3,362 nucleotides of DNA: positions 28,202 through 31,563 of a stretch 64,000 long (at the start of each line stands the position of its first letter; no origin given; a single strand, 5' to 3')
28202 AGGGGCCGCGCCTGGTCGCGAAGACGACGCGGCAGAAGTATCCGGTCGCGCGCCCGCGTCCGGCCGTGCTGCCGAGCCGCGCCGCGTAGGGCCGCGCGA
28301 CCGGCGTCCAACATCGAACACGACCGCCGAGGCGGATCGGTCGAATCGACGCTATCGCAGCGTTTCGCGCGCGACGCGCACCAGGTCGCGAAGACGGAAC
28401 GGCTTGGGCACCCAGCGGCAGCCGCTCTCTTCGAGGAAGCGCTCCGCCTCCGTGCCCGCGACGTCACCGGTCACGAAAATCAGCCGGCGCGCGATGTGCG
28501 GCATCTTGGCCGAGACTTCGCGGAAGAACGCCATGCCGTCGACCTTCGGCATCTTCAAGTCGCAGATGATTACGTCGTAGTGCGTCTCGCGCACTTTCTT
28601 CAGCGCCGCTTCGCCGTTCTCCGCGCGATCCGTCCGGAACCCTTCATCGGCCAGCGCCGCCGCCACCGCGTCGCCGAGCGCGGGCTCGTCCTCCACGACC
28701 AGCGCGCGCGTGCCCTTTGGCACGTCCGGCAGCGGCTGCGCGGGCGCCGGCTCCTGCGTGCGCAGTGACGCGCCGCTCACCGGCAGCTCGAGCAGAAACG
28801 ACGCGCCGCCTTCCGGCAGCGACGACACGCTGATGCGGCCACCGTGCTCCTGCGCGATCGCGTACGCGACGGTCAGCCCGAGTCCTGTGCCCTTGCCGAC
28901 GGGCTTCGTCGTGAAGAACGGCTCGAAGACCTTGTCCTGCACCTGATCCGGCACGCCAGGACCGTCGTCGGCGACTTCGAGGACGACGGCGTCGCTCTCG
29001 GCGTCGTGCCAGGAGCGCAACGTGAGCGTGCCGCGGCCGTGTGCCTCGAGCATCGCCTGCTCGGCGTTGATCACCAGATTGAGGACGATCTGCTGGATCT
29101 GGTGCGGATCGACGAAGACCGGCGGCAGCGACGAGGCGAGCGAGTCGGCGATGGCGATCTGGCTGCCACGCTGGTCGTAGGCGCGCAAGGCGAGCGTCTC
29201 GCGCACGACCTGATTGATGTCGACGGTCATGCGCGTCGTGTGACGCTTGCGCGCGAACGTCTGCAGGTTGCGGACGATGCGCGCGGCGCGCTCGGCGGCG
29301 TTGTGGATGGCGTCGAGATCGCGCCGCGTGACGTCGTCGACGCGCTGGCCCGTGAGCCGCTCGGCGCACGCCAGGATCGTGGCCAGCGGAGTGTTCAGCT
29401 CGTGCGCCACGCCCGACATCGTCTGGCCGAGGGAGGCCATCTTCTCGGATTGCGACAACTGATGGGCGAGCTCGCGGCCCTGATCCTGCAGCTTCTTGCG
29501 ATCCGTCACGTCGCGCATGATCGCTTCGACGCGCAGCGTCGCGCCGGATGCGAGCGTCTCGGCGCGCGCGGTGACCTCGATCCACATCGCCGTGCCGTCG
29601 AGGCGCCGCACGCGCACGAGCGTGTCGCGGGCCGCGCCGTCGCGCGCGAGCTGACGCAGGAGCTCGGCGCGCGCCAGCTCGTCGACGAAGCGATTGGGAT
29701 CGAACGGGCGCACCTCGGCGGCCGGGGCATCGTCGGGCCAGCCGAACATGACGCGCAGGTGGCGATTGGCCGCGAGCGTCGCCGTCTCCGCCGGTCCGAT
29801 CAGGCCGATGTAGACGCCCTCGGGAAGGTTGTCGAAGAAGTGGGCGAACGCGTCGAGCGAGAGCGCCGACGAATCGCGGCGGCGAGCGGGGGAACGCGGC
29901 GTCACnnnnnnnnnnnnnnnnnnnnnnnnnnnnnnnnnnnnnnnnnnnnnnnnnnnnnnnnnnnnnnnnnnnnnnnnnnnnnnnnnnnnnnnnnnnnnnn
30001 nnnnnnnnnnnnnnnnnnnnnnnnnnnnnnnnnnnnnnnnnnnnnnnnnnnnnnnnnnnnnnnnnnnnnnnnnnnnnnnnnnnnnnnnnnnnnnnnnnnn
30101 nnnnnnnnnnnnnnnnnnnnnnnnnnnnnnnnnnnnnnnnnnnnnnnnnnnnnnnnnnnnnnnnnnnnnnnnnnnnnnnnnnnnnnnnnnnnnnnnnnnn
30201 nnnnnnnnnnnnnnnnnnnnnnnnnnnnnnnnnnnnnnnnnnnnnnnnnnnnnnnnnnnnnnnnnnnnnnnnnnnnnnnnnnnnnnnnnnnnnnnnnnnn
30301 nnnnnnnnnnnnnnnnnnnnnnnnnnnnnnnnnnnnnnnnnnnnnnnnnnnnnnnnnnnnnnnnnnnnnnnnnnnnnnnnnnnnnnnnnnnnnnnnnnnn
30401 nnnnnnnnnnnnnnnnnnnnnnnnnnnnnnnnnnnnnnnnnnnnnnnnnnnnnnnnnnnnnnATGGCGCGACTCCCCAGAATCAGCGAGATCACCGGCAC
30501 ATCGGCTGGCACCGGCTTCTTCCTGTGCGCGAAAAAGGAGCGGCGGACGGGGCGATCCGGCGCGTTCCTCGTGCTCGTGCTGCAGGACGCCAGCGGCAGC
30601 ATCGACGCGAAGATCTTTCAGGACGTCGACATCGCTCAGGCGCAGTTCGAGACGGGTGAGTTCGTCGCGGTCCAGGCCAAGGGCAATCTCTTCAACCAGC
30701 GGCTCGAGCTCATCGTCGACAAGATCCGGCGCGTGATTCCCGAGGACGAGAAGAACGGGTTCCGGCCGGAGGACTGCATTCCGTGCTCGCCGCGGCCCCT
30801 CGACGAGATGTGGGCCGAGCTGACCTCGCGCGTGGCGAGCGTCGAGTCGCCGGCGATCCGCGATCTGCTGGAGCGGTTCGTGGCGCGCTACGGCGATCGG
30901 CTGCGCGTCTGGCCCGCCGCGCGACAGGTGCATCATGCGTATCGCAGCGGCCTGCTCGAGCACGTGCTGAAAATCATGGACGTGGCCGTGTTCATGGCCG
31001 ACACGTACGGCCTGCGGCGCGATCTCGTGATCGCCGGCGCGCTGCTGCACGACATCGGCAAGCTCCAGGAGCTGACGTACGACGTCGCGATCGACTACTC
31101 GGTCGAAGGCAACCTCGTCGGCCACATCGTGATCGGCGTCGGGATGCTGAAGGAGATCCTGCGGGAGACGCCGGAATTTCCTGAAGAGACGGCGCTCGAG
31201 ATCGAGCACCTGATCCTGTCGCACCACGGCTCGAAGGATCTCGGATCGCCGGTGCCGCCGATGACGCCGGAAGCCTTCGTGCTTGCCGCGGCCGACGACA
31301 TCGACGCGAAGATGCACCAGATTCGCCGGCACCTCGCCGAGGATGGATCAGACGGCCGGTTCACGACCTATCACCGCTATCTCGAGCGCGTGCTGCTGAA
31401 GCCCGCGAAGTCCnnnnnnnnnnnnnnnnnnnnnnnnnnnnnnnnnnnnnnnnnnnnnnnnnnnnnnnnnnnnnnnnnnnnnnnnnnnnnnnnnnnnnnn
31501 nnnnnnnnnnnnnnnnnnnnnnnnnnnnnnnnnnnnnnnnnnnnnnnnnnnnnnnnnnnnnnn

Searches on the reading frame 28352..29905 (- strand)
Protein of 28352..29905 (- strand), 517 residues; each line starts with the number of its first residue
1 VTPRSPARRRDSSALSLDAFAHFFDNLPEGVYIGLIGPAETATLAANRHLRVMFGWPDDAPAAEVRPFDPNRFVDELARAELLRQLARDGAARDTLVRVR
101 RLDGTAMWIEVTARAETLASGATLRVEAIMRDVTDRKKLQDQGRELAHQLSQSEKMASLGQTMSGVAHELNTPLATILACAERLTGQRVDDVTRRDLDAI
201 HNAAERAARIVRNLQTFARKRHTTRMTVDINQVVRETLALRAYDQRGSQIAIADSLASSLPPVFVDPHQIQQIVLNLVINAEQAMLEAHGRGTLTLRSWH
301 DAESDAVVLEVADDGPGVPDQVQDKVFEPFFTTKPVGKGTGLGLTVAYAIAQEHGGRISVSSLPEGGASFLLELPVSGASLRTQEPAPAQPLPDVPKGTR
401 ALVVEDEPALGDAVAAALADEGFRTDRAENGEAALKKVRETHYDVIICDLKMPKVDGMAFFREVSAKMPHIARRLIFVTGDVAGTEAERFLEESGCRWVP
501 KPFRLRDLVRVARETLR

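Call 3: search_protein_families(library=pfam, proteins=[window:28352-29905:-], max_evalue=10)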
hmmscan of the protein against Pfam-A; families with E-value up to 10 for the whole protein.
window:28352-29905:- (517 aa): 9 families
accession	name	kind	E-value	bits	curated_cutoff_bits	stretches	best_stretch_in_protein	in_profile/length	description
PF02518.31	HATPase_c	-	6.6e-25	88.1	26.4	1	266-376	2-109/111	Histidine kinase-, DNA gyrase B-, and HSP90-like ATPase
PF00072.30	Response_reg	-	4.9e-21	75.4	30.2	1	402-511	2-109/111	Response regulator receiver domain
PF00512.31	HisKA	-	4.6e-13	49.5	26.9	1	159-221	2-64/66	His Kinase A (phospho-acceptor) domain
PF13426.13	PAS_9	-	0.00014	22.6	27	1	45-135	15-103/103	PAS domain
PF23198.2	PDE8A_N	-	0.00029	21.2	29.6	1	402-481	14-94/147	PDE8A-like, N-terminal domain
PF00989.32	PAS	-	0.0078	16.7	22.6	1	46-133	26-113/113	PAS fold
PF08448.16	PAS_4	-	0.013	16.2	23.1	1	45-137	19-109/110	PAS fold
PF13581.12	HATPase_c_2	-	0.043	14.3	27.4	1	291-353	53-111/127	Histidine kinase-like ATPase domain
PF13188.13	PAS_8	-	0.045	14.1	21.8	1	20-69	3-51/65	PAS domain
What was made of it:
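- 28352..29905 (-): Cytoplasmic hybrid histidine kinase PAS-HisKA-HATPase_c-REC with no HPt domain, convergent with the sigma gene. Pfam (call 3).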

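Call 35: search_protein_families(library=ncbifam, proteins=[window:28352-29905:-], max_evalue=0.001)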
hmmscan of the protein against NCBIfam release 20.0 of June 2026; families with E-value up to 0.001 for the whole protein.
window:28352-29905:- (517 aa): 144 families (the best 25 are shown)
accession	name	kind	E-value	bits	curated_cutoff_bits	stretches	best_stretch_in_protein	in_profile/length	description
NF052574.1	HisKinEspCMyxo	equivalog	2.2e-71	241.1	1200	1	10-509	276-776/785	serine histidine kinase EspC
NF046026.1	HisKinCckACaul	equivalog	5.9e-66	222.9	1000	1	129-513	279-673/678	cell cycle histidine kinase CckA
NF052573.1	HisKinEspAMyxo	equivalog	2.9e-62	210.8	1400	1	80-510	313-744/755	serine histidine kinase EspA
NF046020.1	HisKinCckABruc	equivalog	2.5e-61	207.6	1000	1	131-516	459-867/868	cell cycle histidine kinase CckA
NF008468.0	PRK11360.1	equivalog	3.8e-61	207.2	646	1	82-377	327-609/616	two-component system sensor histidine kinase AtoS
NF010076.0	PRK13557.1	subfamily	6.2e-55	186.6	631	1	144-516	148-533/540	histidine kinase famiy protein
NF010411.0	PRK13837.1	equivalog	5.2e-53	180.2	647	1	76-516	362-812/828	two-component system VirA-like sensor kinase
NF007688.0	PRK10364.1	equivalog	1.6e-43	149.1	479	1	136-378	217-453/460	two-component system sensor histidine kinase ZraS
NF038348.1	T2SS_HK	subfamily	1.5e-41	142.5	450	2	202-376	406-573/574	histidine kinase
NF041777.1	sens_FixL_Rhizob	equivalog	1.7e-40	139.1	850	1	96-377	201-482/485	sensor protein FixL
NF047466.1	hybrid_RR_LvrB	exception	2.5e-39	135.5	500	1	131-376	124-376/377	hybrid histidine kinase/response regulator LvrB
TIGR02956.1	TMAO_torS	equivalog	1.5e-37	129.2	676.5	1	162-516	470-820/967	TMAO reductase system sensor histidine kinase/response regulator TorS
NF008302.0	PRK11091.1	equivalog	4.9e-37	127.5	838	1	126-511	259-638/779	aerobic respiration two-component sensor histidine kinase ArcB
NF008543.0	PRK11466.1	equivalog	3.1e-36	124.6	982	1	163-504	448-786/914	TMAO reductase system sensor histidine kinase/response regulator TorS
NF047497.1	HK_LIC_12097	equivalog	3.8e-33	114.7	500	1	151-376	142-366/367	LIC_12097 family sensor histidine kinase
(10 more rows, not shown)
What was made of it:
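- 28352..29905 (-): NCBIfam places it nearest EspC/CckA-type hybrid kinases (call 35).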

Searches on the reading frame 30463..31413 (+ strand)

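Call 77: search_protein_families(library=pfam, proteins=[window:30463-31413:+], max_evalue=0.001)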
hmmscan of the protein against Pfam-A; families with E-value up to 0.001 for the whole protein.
window:30463-31413:+ (317 aa): 3 families
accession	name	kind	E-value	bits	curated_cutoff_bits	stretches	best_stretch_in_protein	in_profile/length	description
PF01966.28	HD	-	1.1e-17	64.8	22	1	165-282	2-115/116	HD domain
PF01336.31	tRNA_anti-codon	-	2e-06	28.1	27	1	30-89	12-73/75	OB-fold nucleic acid binding domain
PF07514.17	TraI_2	-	5e-05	22.8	23.9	1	134-183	36-85/324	Putative helicase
